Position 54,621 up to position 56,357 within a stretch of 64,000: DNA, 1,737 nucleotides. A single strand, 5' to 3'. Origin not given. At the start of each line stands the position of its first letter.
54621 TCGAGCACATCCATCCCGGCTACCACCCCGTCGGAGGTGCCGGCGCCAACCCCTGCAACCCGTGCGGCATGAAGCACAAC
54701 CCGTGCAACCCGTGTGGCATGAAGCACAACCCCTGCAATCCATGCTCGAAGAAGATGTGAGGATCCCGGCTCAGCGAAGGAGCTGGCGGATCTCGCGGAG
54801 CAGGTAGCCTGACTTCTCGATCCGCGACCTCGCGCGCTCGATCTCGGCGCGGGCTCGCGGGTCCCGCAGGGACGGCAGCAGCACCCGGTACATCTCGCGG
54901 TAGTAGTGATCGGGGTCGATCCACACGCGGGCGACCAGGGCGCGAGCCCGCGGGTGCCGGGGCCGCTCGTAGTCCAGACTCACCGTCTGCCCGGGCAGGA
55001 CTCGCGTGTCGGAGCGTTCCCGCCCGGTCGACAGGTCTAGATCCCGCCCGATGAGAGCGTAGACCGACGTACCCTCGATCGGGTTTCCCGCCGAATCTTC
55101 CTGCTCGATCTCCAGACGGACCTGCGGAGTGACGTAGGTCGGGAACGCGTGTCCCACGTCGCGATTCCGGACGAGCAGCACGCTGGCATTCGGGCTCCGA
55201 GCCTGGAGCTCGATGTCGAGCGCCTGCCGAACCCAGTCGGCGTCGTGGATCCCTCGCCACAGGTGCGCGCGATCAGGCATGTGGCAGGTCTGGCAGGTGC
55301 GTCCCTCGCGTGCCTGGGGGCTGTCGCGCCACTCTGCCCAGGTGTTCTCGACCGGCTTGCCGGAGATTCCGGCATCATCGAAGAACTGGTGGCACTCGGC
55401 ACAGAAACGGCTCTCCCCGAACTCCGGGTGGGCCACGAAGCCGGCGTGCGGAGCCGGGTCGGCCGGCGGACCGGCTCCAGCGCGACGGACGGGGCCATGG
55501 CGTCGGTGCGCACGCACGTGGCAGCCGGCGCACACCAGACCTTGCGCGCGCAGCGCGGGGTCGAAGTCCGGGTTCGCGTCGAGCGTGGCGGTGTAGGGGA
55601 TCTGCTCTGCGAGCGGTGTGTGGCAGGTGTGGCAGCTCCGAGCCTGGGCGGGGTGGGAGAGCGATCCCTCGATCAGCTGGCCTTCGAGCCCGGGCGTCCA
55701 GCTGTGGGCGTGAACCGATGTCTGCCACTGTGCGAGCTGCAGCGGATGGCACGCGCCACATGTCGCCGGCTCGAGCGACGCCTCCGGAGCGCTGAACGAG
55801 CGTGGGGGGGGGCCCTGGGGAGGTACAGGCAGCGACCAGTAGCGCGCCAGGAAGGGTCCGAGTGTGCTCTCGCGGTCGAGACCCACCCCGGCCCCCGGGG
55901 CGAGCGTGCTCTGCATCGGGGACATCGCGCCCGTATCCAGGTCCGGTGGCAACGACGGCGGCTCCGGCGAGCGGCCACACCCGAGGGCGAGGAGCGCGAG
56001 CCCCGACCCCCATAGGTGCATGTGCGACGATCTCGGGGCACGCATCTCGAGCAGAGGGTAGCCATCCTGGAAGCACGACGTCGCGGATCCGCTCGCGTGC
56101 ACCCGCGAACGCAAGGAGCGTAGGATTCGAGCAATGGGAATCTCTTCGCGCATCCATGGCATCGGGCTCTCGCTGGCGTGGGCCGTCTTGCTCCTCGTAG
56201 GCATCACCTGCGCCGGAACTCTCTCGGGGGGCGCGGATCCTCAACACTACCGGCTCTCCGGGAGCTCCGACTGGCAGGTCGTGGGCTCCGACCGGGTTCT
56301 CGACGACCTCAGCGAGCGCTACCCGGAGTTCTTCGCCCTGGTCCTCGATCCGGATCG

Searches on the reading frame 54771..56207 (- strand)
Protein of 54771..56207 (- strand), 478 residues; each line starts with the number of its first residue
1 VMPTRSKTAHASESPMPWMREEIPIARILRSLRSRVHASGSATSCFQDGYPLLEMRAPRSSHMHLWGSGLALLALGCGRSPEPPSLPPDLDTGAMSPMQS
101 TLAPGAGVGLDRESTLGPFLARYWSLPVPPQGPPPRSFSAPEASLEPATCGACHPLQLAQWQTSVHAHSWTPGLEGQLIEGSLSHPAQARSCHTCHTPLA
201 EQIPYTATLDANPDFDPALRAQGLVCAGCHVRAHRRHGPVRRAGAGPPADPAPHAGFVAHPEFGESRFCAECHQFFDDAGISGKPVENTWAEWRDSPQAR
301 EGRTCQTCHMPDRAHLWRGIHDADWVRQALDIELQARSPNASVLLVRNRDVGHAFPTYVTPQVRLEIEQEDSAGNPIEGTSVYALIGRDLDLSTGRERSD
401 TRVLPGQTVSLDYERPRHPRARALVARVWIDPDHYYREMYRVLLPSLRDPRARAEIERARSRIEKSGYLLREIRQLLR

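Call 3: search_protein_families(library=pfam, proteins=[window:54771-56207:-], max_evalue=0.1)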
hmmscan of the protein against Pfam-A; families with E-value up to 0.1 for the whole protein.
window:54771-56207:- (478 aa): 5 families
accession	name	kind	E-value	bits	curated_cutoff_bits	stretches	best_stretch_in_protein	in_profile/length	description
PF22113.1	Mtrc-MtrF_II-IV_dom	-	1.7e-06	28.2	30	1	226-321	84-175/176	Outer membrane cytochrome MtrC/MtrF-like, domains II/IV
PF14522.11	Cytochrome_C7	-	3.9e-05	23.8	24.8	0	267-314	14-53/67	Cytochrome c7 and related cytochrome c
PF00130.28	C1_1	-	0.00062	20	26.5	0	262-310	7-36/53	Phorbol esters/diacylglycerol binding domain (C1 domain)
PF13435.11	Cytochrome_C554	-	0.0007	20.9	20.8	1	149-230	1-83/84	Cytochrome c554 and c-prime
PF14537.11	Cytochrom_c3_2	-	0.064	14.2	25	0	222-310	5-65/79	Cytochrome c3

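Call 4: search_protein_families(library=ncbifam, proteins=[window:54771-56207:-], max_evalue=0.1)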
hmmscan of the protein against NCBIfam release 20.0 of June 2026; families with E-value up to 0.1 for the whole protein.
window:54771-56207:- (478 aa): 4 families
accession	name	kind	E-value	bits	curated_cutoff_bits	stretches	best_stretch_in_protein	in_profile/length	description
NF040886.1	cyt_C_like_Sec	equivalog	2.4e-08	33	250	1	259-339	198-282/423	multiheme c-type cytochrome (seleno)protein ExtKL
TIGR03508.1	decahem_SO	subfamily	0.02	14.3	192.2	0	268-320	4-52/258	DmsE family decaheme c-type cytochrome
NF045510.1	4Cys_prefix_kin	domain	0.025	14.8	24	0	185-199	12-26/26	4-Cys prefix domain-containing protein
NF041198.1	UshA_like_PCGU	equivalog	0.064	11.8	275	0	148-235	409-484/519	UshA-like (seleno)protein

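Call 47: search_solved_structures(query=window:54771-56207:-, max_evalue=1, show_alignments=1)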
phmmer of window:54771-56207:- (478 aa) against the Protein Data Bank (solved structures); distinct sequences matched with E-value up to 1: 5.
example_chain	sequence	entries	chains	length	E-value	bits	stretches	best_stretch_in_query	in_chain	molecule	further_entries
1oah_A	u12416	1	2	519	0.0061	18.7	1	139-243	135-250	CYTOCHROME C NITRITE REDUCTASE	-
2j7a_A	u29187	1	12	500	0.038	16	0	146-243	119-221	CYTOCHROME C NITRITE REDUCTASE NRFA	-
2vr0_A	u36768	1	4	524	0.039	16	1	146-311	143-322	CYTOCHROME C NITRITE REDUCTASE, CATALYTIC SUBUNIT NFRA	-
4rkm_A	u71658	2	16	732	0.65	12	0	140-170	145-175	MccA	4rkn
1bvb_A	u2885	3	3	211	0.85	11.6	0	149-279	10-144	CYTOCHROME C-554 | CYTOCHROME C554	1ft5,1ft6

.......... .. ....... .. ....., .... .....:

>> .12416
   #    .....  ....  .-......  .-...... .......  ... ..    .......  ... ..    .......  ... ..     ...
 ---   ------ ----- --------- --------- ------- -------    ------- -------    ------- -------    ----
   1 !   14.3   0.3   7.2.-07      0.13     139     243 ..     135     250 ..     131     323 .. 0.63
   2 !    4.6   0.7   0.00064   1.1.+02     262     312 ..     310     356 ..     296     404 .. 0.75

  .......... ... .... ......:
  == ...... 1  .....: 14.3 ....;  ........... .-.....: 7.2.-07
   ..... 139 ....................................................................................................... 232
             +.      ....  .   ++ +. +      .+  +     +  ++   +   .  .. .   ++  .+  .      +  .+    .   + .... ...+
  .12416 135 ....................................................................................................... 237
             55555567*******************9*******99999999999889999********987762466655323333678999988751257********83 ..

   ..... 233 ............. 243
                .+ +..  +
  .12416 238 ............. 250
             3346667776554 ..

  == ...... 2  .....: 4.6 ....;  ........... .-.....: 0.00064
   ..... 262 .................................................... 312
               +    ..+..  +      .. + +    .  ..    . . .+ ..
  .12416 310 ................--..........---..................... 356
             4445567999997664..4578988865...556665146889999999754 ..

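Call 66: find_homologous_proteins(query=window:54771-56021:-, max_evalue=0.00001)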
Query window:54771-56021:- (416 aa): 2230 proteins with E <= 0.00001 among 8000 candidates; the best 120 are listed.
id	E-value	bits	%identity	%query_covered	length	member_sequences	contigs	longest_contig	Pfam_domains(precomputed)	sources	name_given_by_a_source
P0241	1.2e-262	890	100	92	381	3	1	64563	PF22113.2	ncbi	ncbi:MAG: multiheme c-type cytochrome [Myxococcota bacterium]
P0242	1.1e-205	702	80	89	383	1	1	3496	PF22113.2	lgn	-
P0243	5.5e-147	508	62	88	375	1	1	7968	PF13435.12,PF14522.12,PF22113.2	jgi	jgi:hypothetical protein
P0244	9.8e-147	508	60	88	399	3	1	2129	PF13435.12,PF14522.12,PF22113.2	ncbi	-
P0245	2.4e-146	506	58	97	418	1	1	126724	PF13435.12,PF14522.12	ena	-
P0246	2.1e-145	503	61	89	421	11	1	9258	PF13435.12,PF14522.12,PF22113.2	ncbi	-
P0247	6.5e-145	502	62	88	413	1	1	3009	PF00130.29,PF14522.12,PF22113.2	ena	-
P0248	7.8e-145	501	59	91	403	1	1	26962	PF13435.12,PF00130.29,PF14522.12,PF22113.2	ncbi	-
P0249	5.6e-144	498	61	88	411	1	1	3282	PF13435.12,PF00130.29,PF14522.12,PF22113.2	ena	-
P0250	7.7e-144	498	56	98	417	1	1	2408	PF14522.12,PF22113.2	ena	-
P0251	9.1e-144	498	59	93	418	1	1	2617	PF13435.12,PF14522.12,PF22113.2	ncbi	-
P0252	1.1e-143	498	59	91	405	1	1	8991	PF13435.12,PF00130.29,PF14522.12,PF22113.2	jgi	jgi:hypothetical protein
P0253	2.0e-143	497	60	88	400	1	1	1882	PF13435.12,PF14522.12,PF22113.2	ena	-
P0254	2.7e-143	496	58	89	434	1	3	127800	PF13435.12,PF14522.12,PF22113.2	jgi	-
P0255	8.6e-143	495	56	98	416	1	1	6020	PF14522.12,PF22113.2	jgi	jgi:hypothetical protein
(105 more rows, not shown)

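Call 75: predict_structure(alignment_id=A3)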
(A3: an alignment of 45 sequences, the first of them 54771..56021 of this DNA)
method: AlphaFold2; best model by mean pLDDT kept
length: 416 residues; sequences in the alignment: 45
mean_pLDDT: 78.3   pTM: 0.76
mean pLDDT of the five models: 78.3, 77.8, 74.6, 72.9, 67.8
residues with pLDDT >= 90: 122; 70-90: 183; 50-70: 77; < 50: 34
segments of 3 or more residues with pLDDT < 50: 1-3, 15-18, 26-31, 109-118
pLDDT, mean of each block of 10 residues (from residue 1): 51 51 47 56 59 88 77 83 78 73 52 41 66 76 88 85 58 70 73 75 83 74 83 91 74 66 93 94 95 88 98 97 91 89 96 96 97 86 82 85 93 93
secondary structure, 60 per line:
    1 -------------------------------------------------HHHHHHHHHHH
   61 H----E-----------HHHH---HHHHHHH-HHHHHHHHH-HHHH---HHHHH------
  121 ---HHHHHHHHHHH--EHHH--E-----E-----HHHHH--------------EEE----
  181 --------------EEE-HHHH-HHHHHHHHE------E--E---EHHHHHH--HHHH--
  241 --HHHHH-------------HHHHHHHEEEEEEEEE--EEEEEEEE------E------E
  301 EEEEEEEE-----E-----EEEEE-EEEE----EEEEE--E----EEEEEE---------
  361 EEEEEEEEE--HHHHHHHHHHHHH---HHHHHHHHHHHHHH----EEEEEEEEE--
elements in order: H50-61 H78-81 H85-91 H93-101 H103-106 H110-114 H124-134 H155-159 E174-176 E195-197 H199-202 H204-211 H227-232 H235-238 H243-247 H261-267 E268-276 E279-286 E300-308 E320-324 E326-329 E334-338 E346-351 E361-369 H372-384 H388-401 E406-414

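Call 77: fold_search(model_id=the predicted structure, library=pdb)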
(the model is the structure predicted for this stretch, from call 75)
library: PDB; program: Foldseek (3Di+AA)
matches with E <= 10: 1661; with E <= 0.001: 1
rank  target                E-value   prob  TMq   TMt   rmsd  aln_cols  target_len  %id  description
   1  5ze8                  6.0e-12  1.00  0.52  0.56   6.9       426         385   18  Crystal structure of a penta-heme cytochrome c552 from Thermochromatium tepidum (released 2018-04-25)
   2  4p94_B                2.3e-03  0.82  0.13  0.29   9.2       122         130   11  The crystal structure of the soluble domain of Sulfolobus acidocaldarius FlaF (residues 35-164) (released 2015-04-22)
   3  7su0_C                3.8e-03  0.93  0.14  0.39   7.4       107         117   16  Crystal structure of an acidic pH-selective Ipilimumab variant Ipi.105 in complex with CTLA-4 (released 2022-03-02)
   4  3syq_B                4.1e-03  0.84  0.14  0.19   9.2       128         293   14  Crystal structure of the G protein-gated inward rectifier K+ channel GIRK2 (Kir3.2) R201A mutant in complex with PIP2 (released 2011-10-12)
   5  5t98_A                4.1e-03  0.82  0.12  0.08   6.9       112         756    5  Crystal structure of BuGH2Awt (released 2017-09-13)
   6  3spg                  4.6e-03  0.69  0.12  0.15   8.8       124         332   14  Inward rectifier potassium channel Kir2.2 R186A mutant in complex with PIP2 (released 2011-08-24)
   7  1i85_C                5.2e-03  0.92  0.14  0.37   8.0       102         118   15  CRYSTAL STRUCTURE OF THE CTLA-4/B7-2 COMPLEX (released 2001-04-04)
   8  6qyc_B                5.2e-03  0.69  0.17  0.12  15.7       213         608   16  Crystal structure of MtrC from Shewanella baltica OS185 (released 2020-04-22)
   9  6qyc_A                5.5e-03  0.69  0.17  0.12  15.6       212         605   16  Crystal structure of MtrC from Shewanella baltica OS185 (released 2020-04-22)
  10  5gan_B                5.5e-03  0.69  0.15  0.05   9.6       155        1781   10  The overall structure of the yeast spliceosomal U4/U6.U5 tri-snRNP at 3.7 Angstrom (released 2016-01-27)
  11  6qyc_C                5.8e-03  0.72  0.16  0.12  16.7       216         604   15  Crystal structure of MtrC from Shewanella baltica OS185 (released 2020-04-22)
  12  5t99_A                6.5e-03  0.84  0.13  0.08   6.9       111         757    5  Crystal structure of BuGH2Awt in complex with Galactoisofagomine (released 2017-09-13)
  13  6baa_A                7.3e-03  0.66  0.14  0.17   9.3       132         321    8  Cryo-EM structure of the pancreatic beta-cell KATP channel bound to ATP and glibenclamide (released 2017-11-01)
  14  3vsq                  7.3e-03  0.47  0.12  0.21   9.2       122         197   15  Crystal Structure of the Cytoplasmic Domain of G-Protein-Gated Inward Rectifier Potassium Channel Kir3.2 E236R Mutant in (released 2013-05-08)
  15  4zbh                  7.8e-03  0.63  0.12  0.30   8.8       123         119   12  THE CRYSTAL STRUCTURE OF THE SOLUBLE DOMAIN OF SULFOLOBUS ACIDOCALDARIUS FLAF (released 2015-04-29)
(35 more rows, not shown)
